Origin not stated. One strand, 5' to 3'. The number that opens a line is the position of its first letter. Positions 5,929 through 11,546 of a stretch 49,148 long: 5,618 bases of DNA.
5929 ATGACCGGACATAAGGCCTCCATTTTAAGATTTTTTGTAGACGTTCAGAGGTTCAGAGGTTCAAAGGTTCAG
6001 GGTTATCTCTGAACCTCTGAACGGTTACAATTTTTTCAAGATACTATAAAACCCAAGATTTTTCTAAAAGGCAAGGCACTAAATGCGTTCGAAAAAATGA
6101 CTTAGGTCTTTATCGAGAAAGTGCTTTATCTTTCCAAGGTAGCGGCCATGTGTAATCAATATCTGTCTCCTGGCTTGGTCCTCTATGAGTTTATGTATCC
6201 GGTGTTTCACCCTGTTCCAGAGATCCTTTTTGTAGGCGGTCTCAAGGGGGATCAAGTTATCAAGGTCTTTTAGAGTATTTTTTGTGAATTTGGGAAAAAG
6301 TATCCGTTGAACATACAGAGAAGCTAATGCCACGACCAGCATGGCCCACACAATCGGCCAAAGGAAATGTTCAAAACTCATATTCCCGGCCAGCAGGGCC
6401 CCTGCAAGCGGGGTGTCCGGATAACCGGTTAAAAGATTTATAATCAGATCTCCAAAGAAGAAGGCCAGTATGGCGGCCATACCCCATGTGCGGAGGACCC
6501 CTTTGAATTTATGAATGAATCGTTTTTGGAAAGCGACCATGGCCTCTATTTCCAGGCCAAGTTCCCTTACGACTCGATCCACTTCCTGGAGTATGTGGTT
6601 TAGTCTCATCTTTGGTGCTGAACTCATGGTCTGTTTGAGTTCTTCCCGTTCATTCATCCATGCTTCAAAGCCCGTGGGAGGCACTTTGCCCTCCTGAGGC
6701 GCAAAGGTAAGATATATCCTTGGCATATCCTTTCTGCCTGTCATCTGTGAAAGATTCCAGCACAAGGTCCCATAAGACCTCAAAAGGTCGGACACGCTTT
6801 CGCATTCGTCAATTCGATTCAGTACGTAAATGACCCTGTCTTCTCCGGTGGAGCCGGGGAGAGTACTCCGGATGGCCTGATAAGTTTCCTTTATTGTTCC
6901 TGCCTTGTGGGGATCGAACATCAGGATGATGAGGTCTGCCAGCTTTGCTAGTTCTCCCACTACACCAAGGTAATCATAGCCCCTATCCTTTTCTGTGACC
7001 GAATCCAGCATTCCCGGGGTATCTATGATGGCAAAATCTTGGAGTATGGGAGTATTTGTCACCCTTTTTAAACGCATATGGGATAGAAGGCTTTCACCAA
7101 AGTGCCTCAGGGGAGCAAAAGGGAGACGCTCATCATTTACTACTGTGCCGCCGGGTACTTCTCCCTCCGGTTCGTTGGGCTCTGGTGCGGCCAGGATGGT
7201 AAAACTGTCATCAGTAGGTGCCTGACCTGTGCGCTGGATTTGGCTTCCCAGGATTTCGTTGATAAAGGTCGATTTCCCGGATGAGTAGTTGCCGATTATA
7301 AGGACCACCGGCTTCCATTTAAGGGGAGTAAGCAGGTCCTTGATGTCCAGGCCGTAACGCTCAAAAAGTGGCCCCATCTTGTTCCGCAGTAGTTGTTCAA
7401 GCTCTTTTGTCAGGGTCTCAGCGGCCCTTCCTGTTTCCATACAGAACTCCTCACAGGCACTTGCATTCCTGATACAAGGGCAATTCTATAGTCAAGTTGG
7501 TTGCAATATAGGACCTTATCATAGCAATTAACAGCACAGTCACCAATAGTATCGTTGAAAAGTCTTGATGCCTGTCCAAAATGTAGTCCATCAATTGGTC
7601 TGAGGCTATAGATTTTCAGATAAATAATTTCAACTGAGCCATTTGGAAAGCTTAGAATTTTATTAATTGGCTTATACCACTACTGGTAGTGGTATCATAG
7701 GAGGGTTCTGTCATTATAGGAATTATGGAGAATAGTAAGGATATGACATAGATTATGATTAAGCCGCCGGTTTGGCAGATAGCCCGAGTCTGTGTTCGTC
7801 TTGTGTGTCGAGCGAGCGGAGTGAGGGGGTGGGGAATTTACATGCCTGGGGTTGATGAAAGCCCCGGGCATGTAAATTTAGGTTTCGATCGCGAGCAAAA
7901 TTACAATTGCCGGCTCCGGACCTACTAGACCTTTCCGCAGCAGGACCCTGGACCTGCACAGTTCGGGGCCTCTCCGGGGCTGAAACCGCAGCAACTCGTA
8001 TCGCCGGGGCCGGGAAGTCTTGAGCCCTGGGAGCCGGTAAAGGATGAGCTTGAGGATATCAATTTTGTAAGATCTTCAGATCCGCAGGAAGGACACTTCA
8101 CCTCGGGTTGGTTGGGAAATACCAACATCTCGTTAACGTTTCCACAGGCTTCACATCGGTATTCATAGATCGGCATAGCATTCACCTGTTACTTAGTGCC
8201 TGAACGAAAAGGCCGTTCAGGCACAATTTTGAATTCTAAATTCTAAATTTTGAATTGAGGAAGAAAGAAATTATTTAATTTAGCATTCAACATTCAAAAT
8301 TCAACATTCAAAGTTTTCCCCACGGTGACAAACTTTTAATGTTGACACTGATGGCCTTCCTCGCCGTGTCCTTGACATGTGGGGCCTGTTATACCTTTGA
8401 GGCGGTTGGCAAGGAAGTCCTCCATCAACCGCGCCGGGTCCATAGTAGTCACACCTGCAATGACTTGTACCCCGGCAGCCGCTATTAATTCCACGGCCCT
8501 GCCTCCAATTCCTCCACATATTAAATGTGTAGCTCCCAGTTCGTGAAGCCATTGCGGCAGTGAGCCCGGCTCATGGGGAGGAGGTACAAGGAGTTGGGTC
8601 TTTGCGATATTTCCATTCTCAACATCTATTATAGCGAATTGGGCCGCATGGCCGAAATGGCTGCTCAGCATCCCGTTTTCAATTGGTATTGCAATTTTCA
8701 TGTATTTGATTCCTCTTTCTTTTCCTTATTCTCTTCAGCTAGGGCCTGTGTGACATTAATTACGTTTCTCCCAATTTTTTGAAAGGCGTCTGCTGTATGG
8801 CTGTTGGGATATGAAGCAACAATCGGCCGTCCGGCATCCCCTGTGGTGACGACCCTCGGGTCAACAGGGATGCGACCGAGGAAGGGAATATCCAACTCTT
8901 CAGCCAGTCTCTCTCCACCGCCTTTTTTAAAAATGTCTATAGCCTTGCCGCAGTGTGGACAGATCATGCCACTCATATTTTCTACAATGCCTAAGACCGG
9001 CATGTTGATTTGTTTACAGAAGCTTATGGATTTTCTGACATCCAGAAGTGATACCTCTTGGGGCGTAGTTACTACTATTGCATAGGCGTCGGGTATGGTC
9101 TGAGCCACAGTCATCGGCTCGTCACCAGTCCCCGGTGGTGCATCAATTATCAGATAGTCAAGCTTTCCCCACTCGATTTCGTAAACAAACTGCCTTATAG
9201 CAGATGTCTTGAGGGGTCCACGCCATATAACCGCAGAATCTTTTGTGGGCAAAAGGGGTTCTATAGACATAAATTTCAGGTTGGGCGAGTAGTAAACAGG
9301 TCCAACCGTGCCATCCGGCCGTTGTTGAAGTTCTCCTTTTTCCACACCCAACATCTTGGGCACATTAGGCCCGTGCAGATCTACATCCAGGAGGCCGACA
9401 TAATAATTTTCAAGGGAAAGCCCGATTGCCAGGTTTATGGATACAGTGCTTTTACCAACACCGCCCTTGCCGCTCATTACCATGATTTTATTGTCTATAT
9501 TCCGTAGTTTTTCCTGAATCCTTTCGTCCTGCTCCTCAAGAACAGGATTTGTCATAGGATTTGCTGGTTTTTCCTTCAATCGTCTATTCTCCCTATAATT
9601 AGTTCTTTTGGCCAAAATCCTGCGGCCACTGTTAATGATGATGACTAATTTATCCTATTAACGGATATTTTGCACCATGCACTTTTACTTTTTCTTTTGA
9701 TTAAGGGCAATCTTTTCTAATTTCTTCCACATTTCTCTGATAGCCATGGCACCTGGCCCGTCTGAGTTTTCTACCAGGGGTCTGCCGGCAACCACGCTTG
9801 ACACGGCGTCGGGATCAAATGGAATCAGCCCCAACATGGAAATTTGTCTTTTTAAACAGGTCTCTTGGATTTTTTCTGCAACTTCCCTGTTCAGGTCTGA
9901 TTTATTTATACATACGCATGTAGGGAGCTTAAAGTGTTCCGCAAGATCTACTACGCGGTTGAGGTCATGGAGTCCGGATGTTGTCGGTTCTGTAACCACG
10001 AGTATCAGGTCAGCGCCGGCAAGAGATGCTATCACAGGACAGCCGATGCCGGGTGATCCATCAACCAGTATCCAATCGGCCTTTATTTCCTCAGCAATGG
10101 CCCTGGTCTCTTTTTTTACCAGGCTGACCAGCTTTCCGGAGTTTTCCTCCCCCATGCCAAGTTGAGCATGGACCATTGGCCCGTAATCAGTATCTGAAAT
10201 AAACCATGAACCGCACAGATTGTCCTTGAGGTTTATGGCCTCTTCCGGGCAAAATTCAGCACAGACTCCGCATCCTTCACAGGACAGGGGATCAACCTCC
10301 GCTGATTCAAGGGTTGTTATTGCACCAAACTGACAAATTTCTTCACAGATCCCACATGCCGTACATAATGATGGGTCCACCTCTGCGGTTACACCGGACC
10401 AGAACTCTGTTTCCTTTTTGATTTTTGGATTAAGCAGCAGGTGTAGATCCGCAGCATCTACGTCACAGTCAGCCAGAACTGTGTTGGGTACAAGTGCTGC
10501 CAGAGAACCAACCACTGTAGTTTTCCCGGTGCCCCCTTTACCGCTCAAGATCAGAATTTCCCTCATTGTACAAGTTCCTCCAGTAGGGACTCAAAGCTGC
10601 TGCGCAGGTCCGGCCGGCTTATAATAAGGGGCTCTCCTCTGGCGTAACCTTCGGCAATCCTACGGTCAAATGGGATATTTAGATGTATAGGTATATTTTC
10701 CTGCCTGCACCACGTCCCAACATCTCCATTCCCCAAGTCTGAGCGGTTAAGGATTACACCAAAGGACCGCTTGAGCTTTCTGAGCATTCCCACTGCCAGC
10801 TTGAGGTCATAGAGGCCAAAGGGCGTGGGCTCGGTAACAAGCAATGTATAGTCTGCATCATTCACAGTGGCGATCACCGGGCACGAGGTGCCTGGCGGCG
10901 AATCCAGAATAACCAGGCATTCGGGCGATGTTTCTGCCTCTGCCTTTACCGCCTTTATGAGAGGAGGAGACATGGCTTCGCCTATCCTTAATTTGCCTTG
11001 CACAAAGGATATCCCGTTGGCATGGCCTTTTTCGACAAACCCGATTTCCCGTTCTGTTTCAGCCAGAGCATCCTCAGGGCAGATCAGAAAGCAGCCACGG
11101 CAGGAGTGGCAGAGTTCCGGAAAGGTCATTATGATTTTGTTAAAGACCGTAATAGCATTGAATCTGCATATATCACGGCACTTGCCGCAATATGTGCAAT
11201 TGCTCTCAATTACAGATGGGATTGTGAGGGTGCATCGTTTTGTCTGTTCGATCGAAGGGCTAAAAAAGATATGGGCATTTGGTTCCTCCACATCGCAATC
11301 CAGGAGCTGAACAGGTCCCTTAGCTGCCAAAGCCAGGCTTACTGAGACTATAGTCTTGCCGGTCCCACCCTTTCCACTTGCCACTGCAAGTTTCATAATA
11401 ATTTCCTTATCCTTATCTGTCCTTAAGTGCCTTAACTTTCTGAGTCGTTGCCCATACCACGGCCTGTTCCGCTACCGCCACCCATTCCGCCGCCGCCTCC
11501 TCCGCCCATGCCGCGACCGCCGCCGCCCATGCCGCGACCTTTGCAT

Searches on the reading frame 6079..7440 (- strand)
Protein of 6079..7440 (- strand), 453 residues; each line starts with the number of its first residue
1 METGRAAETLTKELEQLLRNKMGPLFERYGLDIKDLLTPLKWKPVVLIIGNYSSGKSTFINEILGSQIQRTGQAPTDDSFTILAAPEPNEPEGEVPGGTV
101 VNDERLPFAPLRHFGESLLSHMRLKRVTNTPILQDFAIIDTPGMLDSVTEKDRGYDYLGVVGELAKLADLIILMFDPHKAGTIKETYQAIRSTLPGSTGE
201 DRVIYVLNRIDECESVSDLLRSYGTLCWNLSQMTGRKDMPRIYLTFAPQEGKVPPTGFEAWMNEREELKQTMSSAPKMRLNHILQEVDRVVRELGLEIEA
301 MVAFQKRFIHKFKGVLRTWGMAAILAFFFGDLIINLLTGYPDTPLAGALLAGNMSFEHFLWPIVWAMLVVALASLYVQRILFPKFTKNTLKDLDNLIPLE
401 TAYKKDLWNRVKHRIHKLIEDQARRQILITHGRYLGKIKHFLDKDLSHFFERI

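Call 44: search_protein_families(library=pfam, proteins=[window:6079-7440:-])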
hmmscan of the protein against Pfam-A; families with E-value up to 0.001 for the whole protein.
window:6079-7440:- (453 aa): 2 families
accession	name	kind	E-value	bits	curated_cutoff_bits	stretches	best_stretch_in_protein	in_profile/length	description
PF00350.29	Dynamin_N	-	2.1e-13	51.1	27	1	46-208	1-166/168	Dynamin family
PF01926.29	MMR_HSR1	-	1.8e-08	34.9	21.9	1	46-208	2-112/113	50S ribosome-binding GTPase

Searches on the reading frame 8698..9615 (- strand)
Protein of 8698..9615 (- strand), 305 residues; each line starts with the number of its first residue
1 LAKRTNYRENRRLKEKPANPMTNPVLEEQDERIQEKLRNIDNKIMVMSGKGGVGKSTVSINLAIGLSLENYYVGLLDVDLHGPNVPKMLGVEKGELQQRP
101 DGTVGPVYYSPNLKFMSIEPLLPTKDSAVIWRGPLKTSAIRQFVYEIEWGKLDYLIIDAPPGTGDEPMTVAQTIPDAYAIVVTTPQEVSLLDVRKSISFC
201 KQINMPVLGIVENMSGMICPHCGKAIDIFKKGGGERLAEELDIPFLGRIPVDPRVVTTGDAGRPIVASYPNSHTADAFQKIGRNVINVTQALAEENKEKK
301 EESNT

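Call 7: search_protein_families(library=pfam, proteins=[window:8698-9615:-])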
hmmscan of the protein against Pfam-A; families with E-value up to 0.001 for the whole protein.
window:8698-9615:- (305 aa): 6 families
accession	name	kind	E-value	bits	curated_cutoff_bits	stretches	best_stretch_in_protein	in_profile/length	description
PF10609.15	ParA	-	9e-100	333.6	27.1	1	39-285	1-245/246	NUBPL iron-transfer P-loop NTPase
PF01656.29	CbiA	-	1.8e-12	47.8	25.4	1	44-264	1-124/125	CobQ/CobB/MinD/ParA nucleotide binding domain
PF13614.12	AAA_31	-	2.2e-09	38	27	1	43-195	3-159/177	AAA domain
PF02374.21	ArsA_ATPase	-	4.4e-06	26.6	24.3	1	43-78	2-37/305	Anion-transporting ATPase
PF09140.17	MipZ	-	2e-05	24.5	20.7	1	44-192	3-135/262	ATPase MipZ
PF00142.24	Fer4_NifH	-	2.7e-05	24.2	25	0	45-67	3-25/271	4Fe-4S iron sulfur cluster binding proteins, NifH/frxC family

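Call 8: search_protein_families(library=ncbifam, proteins=[window:8698-9615:-])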
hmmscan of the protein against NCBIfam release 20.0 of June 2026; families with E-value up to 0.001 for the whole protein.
window:8698-9615:- (305 aa): 18 families
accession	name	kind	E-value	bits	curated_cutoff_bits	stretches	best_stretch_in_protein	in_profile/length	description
NF041136.1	MrpORP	equivalog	7e-115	384.2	450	1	38-299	2-262/365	iron-sulfur cluster carrier protein MrpORP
NF008669.0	PRK11670.1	equivalog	5.7e-73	245.9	348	1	35-285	101-349/369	iron-sulfur cluster carrier protein ApbC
TIGR01969.1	minD_arch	subfamily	4.5e-24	85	201.75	2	144-298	102-243/251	cell division ATPase MinD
TIGR01968.1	minD_bact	equivalog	1.6e-18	67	212.9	1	43-296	3-247/261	septum site-determining protein MinD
TIGR03018.1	pepcterm_TyrKin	hypoth_equivalog_domain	1.3e-11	44.2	230.65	1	35-204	29-200/207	XrtA-associated tyrosine autokinase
NF041546.1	ParA_partition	equivalog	5.6e-10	39.1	180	1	44-80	2-38/203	ParA family partition ATPase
NF047398.1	AAA_KGGVGR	domain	9.9e-08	32.5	90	1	44-95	5-56/190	KGGVGR-motif variant AAA ATPase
NF008079.0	PRK10818.1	equivalog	3.4e-07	29.9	508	1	44-164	5-126/270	septum site-determining protein MinD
NF033200.1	F430_CfbC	exception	3.6e-07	29.8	402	0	45-76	3-34/260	Ni-sirohydrochlorin a,c-diamide reductive cyclase ATP-dependent reductase subunit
TIGR01007.1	eps_fam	subfamily_domain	1e-06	28.5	108.05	0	42-85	17-61/204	polysaccharide biosynthesis tyrosine autokinase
TIGR04291.1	arsen_driv_ArsA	equivalog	4.2e-05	22.5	650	1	16-76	295-354/565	arsenical pump-driving ATPase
TIGR00345.1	GET3_arsA_TRC40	subfamily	0.00012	21.7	135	0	47-76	2-31/299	TRC40/GET3/ArsA family transport-energizing ATPase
NF041417.1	ArsA_halo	exception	0.00017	20.4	800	1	39-94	9-63/617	arsenical pump-driving ATPase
TIGR01287.1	nifH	equivalog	0.0002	20.8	394.35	0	45-73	3-31/275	nitrogenase iron protein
NF009702.0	PRK13231.1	equivalog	0.00028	20.2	427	0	44-70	4-30/264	nitrogenase reductase-like protein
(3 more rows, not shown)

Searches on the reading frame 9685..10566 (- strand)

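Call 7: search_protein_families(library=pfam, proteins=[window:9685-10566:-])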
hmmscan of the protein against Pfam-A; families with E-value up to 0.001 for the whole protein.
window:9685-10566:- (293 aa): 14 families
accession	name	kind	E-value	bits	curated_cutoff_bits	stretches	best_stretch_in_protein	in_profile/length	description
PF00037.32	Fer4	-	4.8e-14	51.9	21.1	2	62-84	2-24/24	4Fe-4S binding domain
PF12837.12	Fer4_6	-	6.8e-11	42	25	2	61-83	2-24/24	4Fe-4S binding domain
PF01656.29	CbiA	-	7.1e-10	39.4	25.4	1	4-263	1-124/125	CobQ/CobB/MinD/ParA nucleotide binding domain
PF10609.15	ParA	-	8.6e-10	38.9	27.1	0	163-282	112-244/246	NUBPL iron-transfer P-loop NTPase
PF12838.12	Fer4_7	-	6.1e-08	33.4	27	1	68-110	2-52/52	4Fe-4S dicluster domain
PF13614.12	AAA_31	-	1e-06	29.3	27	0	151-209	108-164/177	AAA domain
PF12797.12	Fer4_2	-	4.6e-06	26.7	24.5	0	91-108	5-22/22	4Fe-4S binding domain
PF13187.11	Fer4_9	-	7.7e-06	26.3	27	1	68-111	2-52/52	4Fe-4S dicluster domain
PF13484.11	Fer4_16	-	2.9e-05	25.2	30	0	96-114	2-20/66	4Fe-4S double cluster binding domain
PF14697.11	Fer4_21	-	6.1e-05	23.5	35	1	61-113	1-59/59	4Fe-4S dicluster domain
PF13237.11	Fer4_10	-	0.00019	21.8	25.5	0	63-107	4-53/53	4Fe-4S dicluster domain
PF25160.1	LdpA_Fe-S-bd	-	0.00022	21.4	27.6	0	74-113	9-45/49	LdpA Fe-S cluster-binding domain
PF03193.22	RsgA_GTPase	-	0.00056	20.2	30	0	187-234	25-73/174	RsgA GTPase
PF00009.33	GTP_EFTU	-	0.0008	19.5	26.5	0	178-237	86-146/188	Elongation factor Tu GTP binding domain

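Call 8: search_protein_families(library=ncbifam, proteins=[window:9685-10566:-])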
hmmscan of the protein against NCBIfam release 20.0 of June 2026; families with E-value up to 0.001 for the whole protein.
window:9685-10566:- (293 aa): 37 families (the best 25 are shown)
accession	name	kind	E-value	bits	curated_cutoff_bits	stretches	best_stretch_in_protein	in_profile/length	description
TIGR01969.1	minD_arch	subfamily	1.4e-18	67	201.75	2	162-291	108-238/251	cell division ATPase MinD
NF040770.1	hetero_SS_HdrA2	exception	1.3e-13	50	1100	1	57-114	568-626/777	CoB-CoM heterodisulfide reductase HdrA2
TIGR01968.1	minD_bact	equivalog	8e-13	48.3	212.9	1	151-283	98-236/261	septum site-determining protein MinD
NF041136.1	MrpORP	equivalog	1.7e-12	47.3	450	1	163-285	115-250/365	iron-sulfur cluster carrier protein MrpORP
NF041891.1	hdrA_Methbact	equivalog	1.3e-11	43.5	1300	1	59-116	565-623/762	ferredoxin:CoB-CoM heterodisulfide reductase subunit HdrA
TIGR02179.1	PorD_KorD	subfamily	1.1e-10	41.5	60.05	1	49-114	8-75/78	2-oxoacid:acceptor oxidoreductase, delta subunit, pyruvate/2-ketoisovalerate family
TIGR02700.1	flavo_MJ0208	hypoth_equivalog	2.5e-09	36.8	251.35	1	40-112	122-195/234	dihydromethanopterin reductase (acceptor)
NF041546.1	ParA_partition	equivalog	2.6e-09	36.9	180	1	147-244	59-163/203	ParA family partition ATPase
NF038196.1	ferrodoxin_EFR1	subfamily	1.3e-08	35.2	75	1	63-115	182-233/242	EFR1 family ferrodoxin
NF041778.1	hetero_SS_HdrA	equivalog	1.4e-08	33.1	1400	1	59-114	580-636/771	ferredoxin:CoB-CoM heterodisulfide reductase subunit HdrA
NF040684.1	PorD_Arch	equivalog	2.2e-08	34.1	120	1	49-114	15-82/85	pyruvate synthase subunit PorD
NF040864.1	HgcB_ferredoxin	equivalog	6.1e-07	29.2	99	1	59-117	7-67/93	mercury methylation ferredoxin HgcB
NF007202.0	PRK09623.1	equivalog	9.1e-07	29.2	166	1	48-114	33-101/105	3-methyl-2-oxobutanoate dehydrogenase subunit delta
TIGR01971.1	NuoI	subfamily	1.8e-06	27.5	113.05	0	87-116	74-103/121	NADH-quinone oxidoreductase, chain I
NF042987.1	OGOR_delta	exception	3.7e-06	27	125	0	89-117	26-54/89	2-oxoglutarate ferredoxin oxidoreductase subunit delta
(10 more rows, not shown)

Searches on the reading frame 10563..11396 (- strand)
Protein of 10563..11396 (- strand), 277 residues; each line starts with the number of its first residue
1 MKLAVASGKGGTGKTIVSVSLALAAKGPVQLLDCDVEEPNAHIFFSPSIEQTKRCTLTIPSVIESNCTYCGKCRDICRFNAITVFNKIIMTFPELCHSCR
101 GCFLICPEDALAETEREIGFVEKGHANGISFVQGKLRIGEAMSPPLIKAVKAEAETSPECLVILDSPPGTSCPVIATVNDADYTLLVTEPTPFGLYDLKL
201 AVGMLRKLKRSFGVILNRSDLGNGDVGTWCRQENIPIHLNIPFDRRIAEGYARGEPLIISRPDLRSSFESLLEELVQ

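Call 7: search_protein_families(library=pfam, proteins=[window:10563-11396:-])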
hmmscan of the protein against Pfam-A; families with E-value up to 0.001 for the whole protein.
window:10563-11396:- (277 aa): 9 families
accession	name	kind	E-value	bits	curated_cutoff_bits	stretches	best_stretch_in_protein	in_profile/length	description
PF10609.15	ParA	-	1.3e-13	51.4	27.1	2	2-49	5-55/246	NUBPL iron-transfer P-loop NTPase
PF01656.29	CbiA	-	1.4e-12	48.1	25.4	1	3-257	1-125/125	CobQ/CobB/MinD/ParA nucleotide binding domain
PF00037.32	Fer4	-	1.5e-09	37.7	21.1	1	61-83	2-24/24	4Fe-4S binding domain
PF13187.11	Fer4_9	-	4.1e-05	24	27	1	66-110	1-51/52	4Fe-4S dicluster domain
PF13614.12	AAA_31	-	4.1e-05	24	27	0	3-36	4-40/177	AAA domain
PF14697.11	Fer4_21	-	4.2e-05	24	35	1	63-110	4-56/59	4Fe-4S dicluster domain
PF13484.11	Fer4_16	-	0.00011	23.4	30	0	96-115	2-21/66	4Fe-4S double cluster binding domain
PF12837.12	Fer4_6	-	0.00038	20.7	25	0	93-111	6-24/24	4Fe-4S binding domain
PF12838.12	Fer4_7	-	0.00059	20.7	27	0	66-110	1-52/52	4Fe-4S dicluster domain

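Call 8: search_protein_families(library=ncbifam, proteins=[window:10563-11396:-])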
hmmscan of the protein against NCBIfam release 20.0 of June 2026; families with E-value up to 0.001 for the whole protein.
window:10563-11396:- (277 aa): 29 families (the best 25 are shown)
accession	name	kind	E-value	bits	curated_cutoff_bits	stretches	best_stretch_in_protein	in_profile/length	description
TIGR01969.1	minD_arch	subfamily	1.9e-13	50.2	201.75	2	161-265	111-218/251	cell division ATPase MinD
NF041136.1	MrpORP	equivalog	1.8e-10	40.7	450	1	2-45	7-53/365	iron-sulfur cluster carrier protein MrpORP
NF005504.0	PRK07118.1-3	equivalog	2.5e-09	36.9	437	1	63-114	217-268/293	Fe-S cluster domain-containing protein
NF041546.1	ParA_partition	equivalog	9.5e-08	31.8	180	0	3-36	2-38/203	ParA family partition ATPase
NF038196.1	ferrodoxin_EFR1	subfamily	1.6e-07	31.6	75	1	62-112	181-230/242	EFR1 family ferrodoxin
TIGR01968.1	minD_bact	equivalog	1e-06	28.3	212.9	0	4-67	5-67/261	septum site-determining protein MinD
NF045874.1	Vhu_polyferre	exception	1.1e-06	27.7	600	1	38-112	169-244/381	F420-non-reducing hydrogenase associated-polyferredoxin VhuB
NF042909.1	FMH_DH_FwdF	exception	1.4e-06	27.7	375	1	61-113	220-276/336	tungsten-dependent formylmethanofuran dehydrogenase subunit FwdF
NF040770.1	hetero_SS_HdrA2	exception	2.1e-06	26.1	1100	1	60-113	572-625/777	CoB-CoM heterodisulfide reductase HdrA2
NF008669.0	PRK11670.1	equivalog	2.5e-06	26.6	348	1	3-40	110-150/369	iron-sulfur cluster carrier protein ApbC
NF041891.1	hdrA_Methbact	equivalog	2.7e-06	25.9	1300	1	50-111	557-618/762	ferredoxin:CoB-CoM heterodisulfide reductase subunit HdrA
NF058577.1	FdxA_fam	equivalog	7.6e-06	26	65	1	62-110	4-52/52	4Fe-4S ferredoxin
TIGR02700.1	flavo_MJ0208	hypoth_equivalog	9.1e-06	25.1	251.35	1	49-114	132-197/234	dihydromethanopterin reductase (acceptor)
NF043039.1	HgcAB_like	equivalog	1.2e-05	25.1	285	1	51-111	289-349/350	HgcAB-like fusion protein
TIGR03815.1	CpaE_hom_Actino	equivalog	1.8e-05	24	154.45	0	3-35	114-149/340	septum site-determining protein Ssd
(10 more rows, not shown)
